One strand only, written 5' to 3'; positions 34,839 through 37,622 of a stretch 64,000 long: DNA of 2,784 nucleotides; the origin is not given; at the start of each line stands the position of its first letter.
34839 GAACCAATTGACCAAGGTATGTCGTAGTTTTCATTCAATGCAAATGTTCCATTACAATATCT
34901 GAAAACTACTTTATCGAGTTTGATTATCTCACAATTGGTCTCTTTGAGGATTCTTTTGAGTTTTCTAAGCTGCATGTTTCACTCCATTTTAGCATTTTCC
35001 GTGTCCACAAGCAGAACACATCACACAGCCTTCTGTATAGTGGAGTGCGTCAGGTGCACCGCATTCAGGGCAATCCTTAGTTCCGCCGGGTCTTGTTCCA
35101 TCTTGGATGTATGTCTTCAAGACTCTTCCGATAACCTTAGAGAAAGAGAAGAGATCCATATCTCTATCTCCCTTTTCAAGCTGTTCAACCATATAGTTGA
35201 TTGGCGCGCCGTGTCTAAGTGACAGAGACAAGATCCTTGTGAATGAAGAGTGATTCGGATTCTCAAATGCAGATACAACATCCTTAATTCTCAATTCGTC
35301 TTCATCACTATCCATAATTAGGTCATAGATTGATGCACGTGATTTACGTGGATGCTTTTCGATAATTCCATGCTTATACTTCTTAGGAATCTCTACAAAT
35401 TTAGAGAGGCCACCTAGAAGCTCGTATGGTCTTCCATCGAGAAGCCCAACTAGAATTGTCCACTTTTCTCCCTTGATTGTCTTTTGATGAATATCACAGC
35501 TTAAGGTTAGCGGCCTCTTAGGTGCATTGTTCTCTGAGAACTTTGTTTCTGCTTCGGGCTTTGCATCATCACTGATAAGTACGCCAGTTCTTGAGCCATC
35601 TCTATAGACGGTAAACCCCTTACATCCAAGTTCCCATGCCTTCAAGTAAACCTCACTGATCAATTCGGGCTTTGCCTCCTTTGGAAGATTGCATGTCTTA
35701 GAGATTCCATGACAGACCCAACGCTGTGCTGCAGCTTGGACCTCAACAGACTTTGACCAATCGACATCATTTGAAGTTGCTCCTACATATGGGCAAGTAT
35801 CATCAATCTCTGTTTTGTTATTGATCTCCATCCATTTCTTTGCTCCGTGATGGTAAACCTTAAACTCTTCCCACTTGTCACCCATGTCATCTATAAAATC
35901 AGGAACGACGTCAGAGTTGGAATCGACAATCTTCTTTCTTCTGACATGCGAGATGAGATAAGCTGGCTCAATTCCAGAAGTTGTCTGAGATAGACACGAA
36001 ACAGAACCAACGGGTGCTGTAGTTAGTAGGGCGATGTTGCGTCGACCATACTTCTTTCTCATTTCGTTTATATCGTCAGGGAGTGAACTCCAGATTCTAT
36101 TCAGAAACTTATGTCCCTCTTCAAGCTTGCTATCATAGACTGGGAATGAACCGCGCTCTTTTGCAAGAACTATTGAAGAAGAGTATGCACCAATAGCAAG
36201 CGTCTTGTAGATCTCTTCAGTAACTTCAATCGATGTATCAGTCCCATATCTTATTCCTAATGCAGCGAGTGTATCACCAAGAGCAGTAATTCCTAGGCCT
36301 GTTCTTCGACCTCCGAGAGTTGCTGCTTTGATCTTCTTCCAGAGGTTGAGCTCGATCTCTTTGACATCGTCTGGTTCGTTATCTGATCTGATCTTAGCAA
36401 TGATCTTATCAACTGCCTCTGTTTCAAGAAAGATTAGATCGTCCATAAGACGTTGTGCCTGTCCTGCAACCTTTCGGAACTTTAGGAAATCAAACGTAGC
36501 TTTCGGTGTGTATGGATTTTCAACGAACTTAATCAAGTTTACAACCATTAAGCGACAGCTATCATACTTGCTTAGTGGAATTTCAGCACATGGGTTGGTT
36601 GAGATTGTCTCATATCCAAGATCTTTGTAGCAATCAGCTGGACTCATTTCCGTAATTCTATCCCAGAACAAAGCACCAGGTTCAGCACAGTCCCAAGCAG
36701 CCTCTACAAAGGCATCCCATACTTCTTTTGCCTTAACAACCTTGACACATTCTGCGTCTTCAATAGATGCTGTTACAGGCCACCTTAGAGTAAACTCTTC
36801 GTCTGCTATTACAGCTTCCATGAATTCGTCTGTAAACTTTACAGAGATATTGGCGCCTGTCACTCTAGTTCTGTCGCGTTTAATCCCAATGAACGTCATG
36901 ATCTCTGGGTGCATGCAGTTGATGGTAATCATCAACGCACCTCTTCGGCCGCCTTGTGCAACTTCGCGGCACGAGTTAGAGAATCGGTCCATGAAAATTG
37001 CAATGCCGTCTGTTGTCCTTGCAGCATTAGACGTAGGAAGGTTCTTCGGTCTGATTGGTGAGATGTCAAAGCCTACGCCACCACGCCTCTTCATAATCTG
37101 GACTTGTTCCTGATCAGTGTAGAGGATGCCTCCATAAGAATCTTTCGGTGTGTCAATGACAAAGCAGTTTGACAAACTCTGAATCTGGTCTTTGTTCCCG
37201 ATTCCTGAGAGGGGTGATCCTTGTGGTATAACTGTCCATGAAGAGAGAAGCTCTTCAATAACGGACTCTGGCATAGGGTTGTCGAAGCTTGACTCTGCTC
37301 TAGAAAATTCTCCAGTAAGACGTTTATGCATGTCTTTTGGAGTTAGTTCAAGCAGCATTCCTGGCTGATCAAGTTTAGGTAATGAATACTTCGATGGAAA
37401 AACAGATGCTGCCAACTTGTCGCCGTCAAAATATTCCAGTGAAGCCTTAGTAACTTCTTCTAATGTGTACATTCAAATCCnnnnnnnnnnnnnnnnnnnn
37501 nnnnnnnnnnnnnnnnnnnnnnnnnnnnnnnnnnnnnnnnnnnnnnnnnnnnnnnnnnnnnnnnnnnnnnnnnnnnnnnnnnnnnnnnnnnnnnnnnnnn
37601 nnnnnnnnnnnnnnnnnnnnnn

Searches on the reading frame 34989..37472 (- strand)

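Call 43: search_protein_families(library=pfam, proteins=[window:34989-37472:-], max_evalue=0.001)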
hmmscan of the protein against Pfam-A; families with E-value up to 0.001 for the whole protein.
window:34989-37472:- (827 aa): 1 family
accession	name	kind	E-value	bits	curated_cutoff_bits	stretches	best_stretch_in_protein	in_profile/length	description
PF02867.20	Ribonuc_red_lgC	-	7.6e-91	305.7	23.9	1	101-623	1-523/523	Ribonucleotide reductase, barrel domain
